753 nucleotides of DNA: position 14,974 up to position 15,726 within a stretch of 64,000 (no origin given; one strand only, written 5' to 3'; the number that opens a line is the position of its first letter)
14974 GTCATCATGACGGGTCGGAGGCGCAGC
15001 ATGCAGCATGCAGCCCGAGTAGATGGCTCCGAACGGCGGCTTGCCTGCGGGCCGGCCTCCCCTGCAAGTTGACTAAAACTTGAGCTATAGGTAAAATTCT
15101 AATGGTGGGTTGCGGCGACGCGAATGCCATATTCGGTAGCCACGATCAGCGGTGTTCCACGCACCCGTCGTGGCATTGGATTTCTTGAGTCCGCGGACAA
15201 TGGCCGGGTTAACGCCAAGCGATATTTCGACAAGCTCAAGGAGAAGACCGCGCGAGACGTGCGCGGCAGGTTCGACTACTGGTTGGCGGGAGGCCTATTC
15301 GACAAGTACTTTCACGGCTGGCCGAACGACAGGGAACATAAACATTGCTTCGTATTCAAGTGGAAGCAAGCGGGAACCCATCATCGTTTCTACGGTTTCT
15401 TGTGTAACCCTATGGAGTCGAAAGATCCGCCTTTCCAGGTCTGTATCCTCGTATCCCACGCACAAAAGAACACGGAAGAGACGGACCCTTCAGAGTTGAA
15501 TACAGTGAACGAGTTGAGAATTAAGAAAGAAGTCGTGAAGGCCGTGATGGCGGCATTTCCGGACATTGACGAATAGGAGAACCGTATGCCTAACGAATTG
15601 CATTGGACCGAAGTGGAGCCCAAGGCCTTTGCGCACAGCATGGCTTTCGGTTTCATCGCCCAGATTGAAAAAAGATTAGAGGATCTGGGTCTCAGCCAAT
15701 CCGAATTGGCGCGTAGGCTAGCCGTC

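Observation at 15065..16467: Three-gene module: enlarged Gp49/HigB-like toxin + XRE HTH + DUF3467, a possible tripartite TA or defence cassette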

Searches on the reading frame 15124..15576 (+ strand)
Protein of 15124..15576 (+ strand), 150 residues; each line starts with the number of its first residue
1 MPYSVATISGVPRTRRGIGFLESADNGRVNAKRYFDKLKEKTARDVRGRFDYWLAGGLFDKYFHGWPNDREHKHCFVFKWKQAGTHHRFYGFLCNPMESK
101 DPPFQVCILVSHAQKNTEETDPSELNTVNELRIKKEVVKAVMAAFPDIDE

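Call 3: search_protein_families(library=pfam, proteins=[window:15124-15576:+], max_evalue=1)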
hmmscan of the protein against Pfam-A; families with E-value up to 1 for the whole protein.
window:15124-15576:+ (150 aa): 0 families

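Call 5: search_protein_families(library=ncbifam, proteins=[window:15124-15576:+], max_evalue=1)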
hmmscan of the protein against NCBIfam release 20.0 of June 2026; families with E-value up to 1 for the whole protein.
window:15124-15576:+ (150 aa): 0 families

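Call 6: search_protein_families(library=padloc, proteins=[window:15124-15576:+], max_evalue=1)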
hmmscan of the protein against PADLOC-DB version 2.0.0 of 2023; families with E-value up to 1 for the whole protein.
window:15124-15576:+ (150 aa): 0 families

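Call 7: search_protein_families(library=phrogs, proteins=[window:15124-15576:+], max_evalue=1)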
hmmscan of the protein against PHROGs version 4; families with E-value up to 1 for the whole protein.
window:15124-15576:+ (150 aa): 1 family
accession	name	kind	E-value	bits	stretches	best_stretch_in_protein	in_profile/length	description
phrog_31522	-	unknown function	0.11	13.8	1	56-95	9-47/141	-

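Call 8: find_homologous_proteins(query=window:15124-15576:+)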
Query window:15124-15576:+ (150 aa): 88 proteins with E <= 0.001 among 99 candidates.
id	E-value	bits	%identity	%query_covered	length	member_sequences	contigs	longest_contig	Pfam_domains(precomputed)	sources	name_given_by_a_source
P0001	4.1e-83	295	84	100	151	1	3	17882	-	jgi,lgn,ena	jgi:hypothetical protein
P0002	2.3e-81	289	82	100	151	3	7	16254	-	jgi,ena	jgi:hypothetical protein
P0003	7.6e-79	281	82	98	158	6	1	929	-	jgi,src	jgi:hypothetical protein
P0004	1.2e-61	225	68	100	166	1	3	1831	-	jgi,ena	-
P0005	2.9e-61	224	68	100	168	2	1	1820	-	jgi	jgi:hypothetical protein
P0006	5.4e-57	210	64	98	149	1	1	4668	-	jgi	jgi:hypothetical protein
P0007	4.3e-55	204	85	67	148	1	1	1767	-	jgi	jgi:hypothetical protein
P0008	5.2e-55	204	62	97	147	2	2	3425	-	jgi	jgi:hypothetical protein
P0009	3.0e-51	191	60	97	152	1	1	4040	-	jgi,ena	jgi:hypothetical protein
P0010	9.1e-51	190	61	97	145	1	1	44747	-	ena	-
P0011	1.5e-50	189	61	100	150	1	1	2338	-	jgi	jgi:hypothetical protein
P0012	1.7e-50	189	56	97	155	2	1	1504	-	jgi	jgi:hypothetical protein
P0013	1.1e-49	186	58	99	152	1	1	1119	-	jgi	jgi:hypothetical protein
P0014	6.0e-49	184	60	98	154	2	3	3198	-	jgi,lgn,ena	jgi:hypothetical protein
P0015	1.4e-48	183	52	100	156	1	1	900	-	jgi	jgi:hypothetical protein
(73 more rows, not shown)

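Call 11: search_solved_structures(query=A1, max_evalue=10, show_alignments=2)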
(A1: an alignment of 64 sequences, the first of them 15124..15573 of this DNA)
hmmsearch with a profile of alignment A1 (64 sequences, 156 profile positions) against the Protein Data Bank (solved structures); distinct sequences matched with E-value up to 10: 2.
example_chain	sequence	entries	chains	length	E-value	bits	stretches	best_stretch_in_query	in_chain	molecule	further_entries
9ltb_A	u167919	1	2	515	0.34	14.1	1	51-88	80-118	Tryptophan halogenase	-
1ezj_A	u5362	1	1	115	0.42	13.8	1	102-155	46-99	NUCLEOCAPSID PHOSPHOPROTEIN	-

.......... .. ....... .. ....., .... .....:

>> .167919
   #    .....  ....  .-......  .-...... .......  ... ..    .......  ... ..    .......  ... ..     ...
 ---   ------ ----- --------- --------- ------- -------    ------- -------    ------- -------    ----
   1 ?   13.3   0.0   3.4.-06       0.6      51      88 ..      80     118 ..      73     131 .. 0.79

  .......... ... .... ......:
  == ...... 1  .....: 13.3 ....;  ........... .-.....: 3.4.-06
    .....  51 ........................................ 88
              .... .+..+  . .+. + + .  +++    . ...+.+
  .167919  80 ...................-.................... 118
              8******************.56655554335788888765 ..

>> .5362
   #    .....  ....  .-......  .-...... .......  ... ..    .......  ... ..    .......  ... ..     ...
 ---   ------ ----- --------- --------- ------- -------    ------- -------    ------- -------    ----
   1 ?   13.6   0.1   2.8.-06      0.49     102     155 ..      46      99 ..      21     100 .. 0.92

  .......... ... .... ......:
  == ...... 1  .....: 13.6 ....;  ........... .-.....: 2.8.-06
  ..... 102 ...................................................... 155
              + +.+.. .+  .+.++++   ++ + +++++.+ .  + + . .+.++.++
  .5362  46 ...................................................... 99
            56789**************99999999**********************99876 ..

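Call 12: search_protein_families(library=pfam, alignment_id=A1, max_evalue=1)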
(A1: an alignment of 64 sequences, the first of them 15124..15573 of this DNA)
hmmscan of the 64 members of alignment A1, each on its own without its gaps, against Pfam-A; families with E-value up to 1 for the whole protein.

A. member 1, window:15124-15573:+ (150 aa): 0 families

B. families by the number of members that match (of 64 scanned): 15 families
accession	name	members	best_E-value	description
PF11422.13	IBP39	6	0.02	Initiator binding protein 39 kDa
PF19612.4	DUF6117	3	0.00039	Family of unknown function (DUF6117)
PF13376.11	OmdA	2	0.14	Bacteriocin-protection, YdeI or OmpD-Associated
PF15540.11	Ntox47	1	0.023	Bacterial toxin 47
PF13824.12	zf-Mss51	1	0.03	Zinc-finger of mitochondrial splicing suppressor 51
PF11129.13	EIAV_Rev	1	0.03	Rev protein of equine infectious anaemia virus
PF24215.1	H_T_assoc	1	0.064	Phage head to tail associated domain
PF17670.6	DUF5530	1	0.069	Family of unknown function (DUF5530)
PF19996.4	ivWA-helical_N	1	0.073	N-terminal helical region fused to the FtsH ternary system vWA domain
PF18988.5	DUF5721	1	0.099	Family of unknown function (DUF5721)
PF25432.1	FF_PRPF40A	1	0.11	PRPF40A-like, FF domain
PF00014.29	Kunitz_BPTI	1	0.14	Kunitz/Bovine pancreatic trypsin inhibitor domain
PF18360.6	hnRNP_Q_AcD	1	0.15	Heterogeneous nuclear ribonucleoprotein Q acidic domain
PF02901.20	PFL-like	1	0.25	Pyruvate formate lyase-like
PF17574.7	TA_inhibitor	1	0.46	Inhibitor of toxin/antitoxin system (Gp4.5)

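Call 13: find_related_loci(query=A1, collection=genome_contigs, flank=6000)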
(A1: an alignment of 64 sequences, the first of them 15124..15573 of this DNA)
Query A1 (150 aa) in genome_contigs; peptide patterns used: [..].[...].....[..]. (x = any residue, [..] = any of these).
88 stretches matched a pattern; 43 encode a relative of the query (tblastn E <= 1e-3); 42 distinct loci.
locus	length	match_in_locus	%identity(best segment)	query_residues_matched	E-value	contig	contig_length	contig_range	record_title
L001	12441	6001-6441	57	1-147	6e-53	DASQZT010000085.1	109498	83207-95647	MAG TPA_asm: Bryobacteraceae bacterium isolate SMAG_U11099 k141_122603, whole genome shotgun sequence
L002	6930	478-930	52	1-150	6e-52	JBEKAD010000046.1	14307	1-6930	MAG: Terriglobia bacterium isolate SPRUCE 104 SPRUCE_104_46, whole genome shotgun sequence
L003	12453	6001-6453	52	1-150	3e-50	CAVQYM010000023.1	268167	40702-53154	MAG: uncultured Acidobacteriota bacterium isolate MFD03726.bin.2.19 genome assembly, contig: contig_2578, whole genome s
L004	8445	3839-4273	51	3-148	4e-46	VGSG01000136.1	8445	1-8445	MAG: Deltaproteobacteria bacterium isolate K_DeepCast_150m_m1_199 K_DeepCast_150m_m1_199_Ga0194126_10017629, whole genom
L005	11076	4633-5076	49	2-147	2e-45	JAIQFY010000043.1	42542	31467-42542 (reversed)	MAG: Terriglobia bacterium isolate SRVP_39 SRVP18_hole-7m-from-trench_1_20cm_scaffold_486, whole genome shotgun sequence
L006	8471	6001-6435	52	1-145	3e-45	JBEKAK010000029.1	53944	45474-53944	MAG: Terriglobia bacterium isolate SPRUCE 110 SPRUCE_110_29, whole genome shotgun sequence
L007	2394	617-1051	51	3-148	3e-45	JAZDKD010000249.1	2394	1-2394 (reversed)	MAG: Pseudomonadota bacterium isolate MEGAHIT-group-0.518 k141_15230937, whole genome shotgun sequence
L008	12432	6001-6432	47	3-145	7e-45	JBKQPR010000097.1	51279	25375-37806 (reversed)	MAG: Bryobacteraceae bacterium isolate MGr1A1B1C__bin_144 MGr1A1B1C_000000083939, whole genome shotgun sequence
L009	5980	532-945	50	3-141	2e-44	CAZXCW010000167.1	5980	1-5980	MAG TPA_asm: uncultured Nitrospiraceae bacterium isolate SRP323688_co1_259 genome assembly, contig: NODE_18369_length_59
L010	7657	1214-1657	49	1-147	8e-44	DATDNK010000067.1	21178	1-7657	MAG TPA_asm: Candidatus Acidoferrum sp. isolate SMAG_U435 k141_584216, whole genome shotgun sequence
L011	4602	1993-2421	48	2-144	4e-43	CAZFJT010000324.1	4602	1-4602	MAG TPA_asm: uncultured Syntrophales bacterium isolate binchicken_co15_220 genome assembly, contig: NODE_19242_length_46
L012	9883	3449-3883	47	3-148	8e-42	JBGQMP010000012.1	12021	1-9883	MAG: Thermodesulfovibrionia bacterium isolate OBJ2_061818_150_15 k141_1581395_length_12021_cov_9.0000, whole genome shot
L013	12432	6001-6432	45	3-147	2e-39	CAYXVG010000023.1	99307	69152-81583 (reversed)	MAG TPA_asm: uncultured Solibacteraceae bacterium isolate SRP141376_co4_146 genome assembly, contig: NODE_325_length_993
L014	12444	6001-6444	42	3-150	7e-39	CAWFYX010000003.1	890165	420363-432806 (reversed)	MAG: uncultured Acidobacteriaceae bacterium isolate MFD09286.bin.2.100 genome assembly, contig: contig_18237, whole geno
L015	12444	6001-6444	42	3-150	7e-39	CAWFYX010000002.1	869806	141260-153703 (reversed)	MAG: uncultured Acidobacteriaceae bacterium isolate MFD09286.bin.2.100 genome assembly, contig: contig_18236, whole geno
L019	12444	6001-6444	45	1-147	2e-37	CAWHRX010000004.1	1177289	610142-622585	MAG: uncultured Acidobacteriota bacterium isolate MFD05580.bin.1.127 genome assembly, contig: contig_19100, whole genome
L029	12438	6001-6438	40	3-147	1e-26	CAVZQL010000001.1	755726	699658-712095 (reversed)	MAG: uncultured Acidobacteriota bacterium isolate MFD05705.bin.1.234 genome assembly, contig: contig_1798, whole genome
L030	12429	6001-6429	42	1-145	4e-25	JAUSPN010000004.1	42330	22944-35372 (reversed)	MAG: Candidatus Desulfaltia sp. isolate E21_metabat.bin.72 E21_k141_332360, whole genome shotgun sequence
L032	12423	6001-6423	39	1-141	8e-23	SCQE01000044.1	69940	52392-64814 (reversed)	MAG: Nitrospirae bacterium isolate DP16D_bin.35 DP16D_bin.35-40816, whole genome shotgun sequence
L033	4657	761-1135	37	15-141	3e-21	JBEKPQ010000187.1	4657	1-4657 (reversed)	MAG: Thermodesulfobacteriota bacterium isolate SPRUCE 468 SPRUCE_468_187, whole genome shotgun sequence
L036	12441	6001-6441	31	1-147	2e-19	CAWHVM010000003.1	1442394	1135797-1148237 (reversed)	MAG: uncultured Acidobacteriaceae bacterium isolate MFD03044.bin.1.20 genome assembly, contig: contig_9421, whole genome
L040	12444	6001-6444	30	3-145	1e-12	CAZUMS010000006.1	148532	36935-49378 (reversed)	MAG TPA_asm: uncultured bacterium isolate binchicken_co199_85 genome assembly, contig: NODE_132_length_148532_cov_17.588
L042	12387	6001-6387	28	14-141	9e-12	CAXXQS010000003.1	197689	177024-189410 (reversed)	MAG: Myxococcota bacterium isolate 4c7ae828-ac37-49c6-a807-d9517c02c23a genome assembly, contig: contig_3, whole genome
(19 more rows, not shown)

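Call 15: predict_structure(alignment_id=A1)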
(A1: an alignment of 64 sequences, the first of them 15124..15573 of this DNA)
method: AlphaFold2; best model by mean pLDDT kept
length: 150 residues; sequences in the alignment: 64
mean_pLDDT: 92.5   pTM: 0.88
mean pLDDT of the five models: 92.5, 92.0, 91.2, 90.4, 89.8
residues with pLDDT >= 90: 121; 70-90: 23; 50-70: 6; < 50: 0
segments of 3 or more residues with pLDDT < 50: none
pLDDT, mean of each block of 10 residues (from residue 1): 86 84 94 96 95 94 95 96 94 94 95 88 93 96 85
secondary structure, 60 per line:
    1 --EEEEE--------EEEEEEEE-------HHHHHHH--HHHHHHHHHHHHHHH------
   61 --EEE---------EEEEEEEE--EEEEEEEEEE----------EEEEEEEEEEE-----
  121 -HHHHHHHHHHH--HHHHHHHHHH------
elements in order: E3-7 E16-23 H31-37 H40-54 E63-65 E75-82 E85-94 E105-115 H122-132 H135-144

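Call 19: fold_search(model_id=the predicted structure, library=pdb)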
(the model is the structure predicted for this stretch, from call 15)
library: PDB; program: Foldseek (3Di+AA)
matches with E <= 10: 443; with E <= 0.001: 0
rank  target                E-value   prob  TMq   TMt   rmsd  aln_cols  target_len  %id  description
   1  6af4_A                2.4e-02  0.93  0.38  0.45   5.6       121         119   14  Toxin-Antitoxin module from Streptococcus pneumoniae (released 2019-08-14)
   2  6af4_C                4.0e-02  0.93  0.44  0.54   5.6       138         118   15  Toxin-Antitoxin module from Streptococcus pneumoniae (released 2019-08-14)
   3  8p94_V                1.7e-01  0.07  0.19  0.13  14.9       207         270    9  Cryo-EM structure of cortactin stabilized Arp2/3-complex nucleated actin branches (released 2024-01-03)
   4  6rqc_2                3.8e-01  0.06  0.16  0.05  23.3       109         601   10  Cryo-EM structure of an MCM loading intermediate (released 2019-11-20)
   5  7ds4_B                4.1e-01  0.04  0.16  0.13  14.8       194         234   12  Crystal structure of actin capping protein in complex with twinflin-1 C-terminus tail F323K mutant (released 2021-03-03)
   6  5efw_A                5.2e-01  0.10  0.23  0.24   9.0       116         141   10  Crystal structure of LOV2-Zdk1 - the complex of oat LOV2 and the affibody protein Zdark1 (released 2016-07-20)
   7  7ds2_B                5.2e-01  0.03  0.17  0.12  15.7       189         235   12  Crystal structure of actin capping protein in complex with twinflin-1 C-terminus tail (released 2021-03-03)
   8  9nk2                  5.5e-01  0.13  0.22  0.22  12.9        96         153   11  Prenylated-FMN maturase PhdC from Mycolicibacterium fortuitum bound to prenylated flavin mononucleotide (released 2026-02-18)
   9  3feh                  5.5e-01  0.10  0.16  0.08   8.9        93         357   11  Crystal structure of full length centaurin alpha-1 (released 2008-12-23)
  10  9nk0                  6.2e-01  0.12  0.21  0.20  11.7        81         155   10  Prenylated-FMN maturase PhdC from Mycolicibacterium fortuitum (apo) (released 2026-02-18)
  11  8qlp_I                6.2e-01  0.07  0.20  0.10   9.6       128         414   13  CryoEM structure of the RNA/DNA bound SPARTA (BabAgo/TIR-APAZ) tetrameric complex (released 2024-01-31)
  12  7ccc_C                6.2e-01  0.02  0.15  0.10  19.9       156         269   15  The structure of the actin filament uncapping complex mediated by twinfilin (released 2021-02-03)
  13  9srg                  6.6e-01  0.12  0.21  0.21  11.7        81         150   10  Prenylated FMN oxidative maturase PhdC, FMN-bound (released 2025-12-17)
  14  5afu_L                6.6e-01  0.02  0.15  0.10  15.4       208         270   12  Cryo-EM structure of dynein tail-dynactin-BICD2N complex (released 2015-03-11)
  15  9o5m_A                7.0e-01  0.12  0.21  0.20  11.8        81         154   11  Prenylated-FMN maturase PhdC from Mycolicibacterium fortuitum bound to prenylated flavin mononucleotide in the P1 spac (released 2026-02-18)
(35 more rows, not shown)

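Call 36: search_protein_families(library=pfam, proteins=[L040:7016-7534:+, L042:6990-7538:+, L014:7018-7299:+, L001:7022-7291:+, L030:6976-7329:+, L032:6974-7366:+, L029:6973-7356:+, L033:1770-2168:+, L036:6971-7339:+, L012:4476-4757:+], max_evalue=1)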
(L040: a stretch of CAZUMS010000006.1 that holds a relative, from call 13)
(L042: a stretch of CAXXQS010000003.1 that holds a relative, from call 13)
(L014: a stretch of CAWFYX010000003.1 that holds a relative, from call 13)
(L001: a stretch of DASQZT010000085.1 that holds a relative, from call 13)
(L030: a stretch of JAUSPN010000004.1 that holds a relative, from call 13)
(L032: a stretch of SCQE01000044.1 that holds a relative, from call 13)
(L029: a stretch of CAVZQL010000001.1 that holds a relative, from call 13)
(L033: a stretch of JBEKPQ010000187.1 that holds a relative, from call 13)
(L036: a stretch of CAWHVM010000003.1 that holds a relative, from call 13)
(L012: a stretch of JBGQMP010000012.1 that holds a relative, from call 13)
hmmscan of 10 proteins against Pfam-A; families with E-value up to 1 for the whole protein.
L040:7016-7534:+ (172 aa): 0 families

L042:6990-7538:+ (182 aa): 0 families

L014:7018-7299:+ (93 aa): 0 families

L001:7022-7291:+ (89 aa): 1 family
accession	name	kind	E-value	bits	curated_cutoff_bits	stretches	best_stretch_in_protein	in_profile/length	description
PF13368.11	Toprim_C_rpt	-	0.058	13.8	22.3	1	24-45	10-31/57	Topoisomerase C-terminal repeat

L030:6976-7329:+ (117 aa): 1 family
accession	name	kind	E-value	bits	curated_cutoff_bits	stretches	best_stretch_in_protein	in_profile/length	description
PF02244.21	Propep_M14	-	0.088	13.4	22.1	1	75-104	37-66/73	Carboxypeptidase activation peptide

L032:6974-7366:+ (130 aa): 1 family
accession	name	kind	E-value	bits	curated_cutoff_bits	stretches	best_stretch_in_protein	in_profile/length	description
PF11950.13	DUF3467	-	0.00012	22.5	25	1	30-114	13-86/92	Protein of unknown function (DUF3467)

L029:6973-7356:+ (127 aa): 1 family
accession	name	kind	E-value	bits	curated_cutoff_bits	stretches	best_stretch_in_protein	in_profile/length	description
PF11950.13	DUF3467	-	2.8e-07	30.9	25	1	4-100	4-90/92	Protein of unknown function (DUF3467)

L033:1770-2168:+ (132 aa): 1 family
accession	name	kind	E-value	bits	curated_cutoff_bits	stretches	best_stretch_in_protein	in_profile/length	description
PF11950.13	DUF3467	-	6.6e-07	29.7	25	1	5-89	9-91/92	Protein of unknown function (DUF3467)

L036:6971-7339:+ (122 aa): 1 family
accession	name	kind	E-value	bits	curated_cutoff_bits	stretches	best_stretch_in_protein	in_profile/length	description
PF11950.13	DUF3467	-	3.9e-09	36.9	25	1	1-104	1-91/92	Protein of unknown function (DUF3467)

L012:4476-4757:+ (93 aa): 0 families

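Call 41: fold_search(model_id=the predicted structure, library=viral)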
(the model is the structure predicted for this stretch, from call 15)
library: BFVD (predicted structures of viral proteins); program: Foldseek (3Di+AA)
matches with E <= 10: 1072; with E <= 0.001: 1
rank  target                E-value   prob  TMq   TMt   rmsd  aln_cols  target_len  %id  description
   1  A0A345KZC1            2.2e-04  1.00  0.63  0.73   3.0       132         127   15  (no name in the UniProt tables at hand)
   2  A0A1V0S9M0            3.7e-02  0.08  0.14  0.14  14.6       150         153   10  Uncharacterized protein [Catovirus CTV1]
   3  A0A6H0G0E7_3          4.7e-02  0.33  0.27  0.05  14.3       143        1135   10  (no name in the UniProt tables at hand)
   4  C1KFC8                5.3e-02  0.12  0.17  0.16  19.2       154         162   12  Uncharacterized protein [Lactobacillus phage Lb338-1]
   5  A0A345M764            6.0e-02  0.91  0.40  0.55   5.0       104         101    8  (no name in the UniProt tables at hand)
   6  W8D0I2                7.3e-02  0.08  0.16  0.16  13.9       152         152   16  Uncharacterized protein [Erwinia phage PhiEaH1]
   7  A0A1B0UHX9            9.9e-02  0.16  0.21  0.24  15.1       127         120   13  E3 14.7K [Bat mastadenovirus WIV13]
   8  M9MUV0                1.1e-01  0.25  0.24  0.30  16.4       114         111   10  (no name in the UniProt tables at hand)
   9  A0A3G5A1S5            1.2e-01  0.20  0.24  0.23  14.6       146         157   12  Uncharacterized protein [Harvfovirus sp.]
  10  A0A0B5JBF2            1.3e-01  0.13  0.23  0.23  16.0       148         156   11  Uncharacterized protein [Pandoravirus inopinatum]
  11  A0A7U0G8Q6            1.3e-01  0.23  0.21  0.34  11.9       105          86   11  (no name in the UniProt tables at hand)
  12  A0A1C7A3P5            1.4e-01  0.57  0.27  0.43   8.5        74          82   12  Uncharacterized protein [Haloarcula californiae icosahedral virus 1]
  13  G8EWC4                1.4e-01  0.15  0.19  0.10  13.4       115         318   10  (no name in the UniProt tables at hand)
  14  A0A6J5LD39            1.6e-01  0.41  0.29  0.13   8.2       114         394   12  Uncharacterized protein [uncultured Caudovirales phage]
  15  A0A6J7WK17            1.6e-01  0.07  0.16  0.05  16.9       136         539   10  Portal protein [uncultured Caudovirales phage]
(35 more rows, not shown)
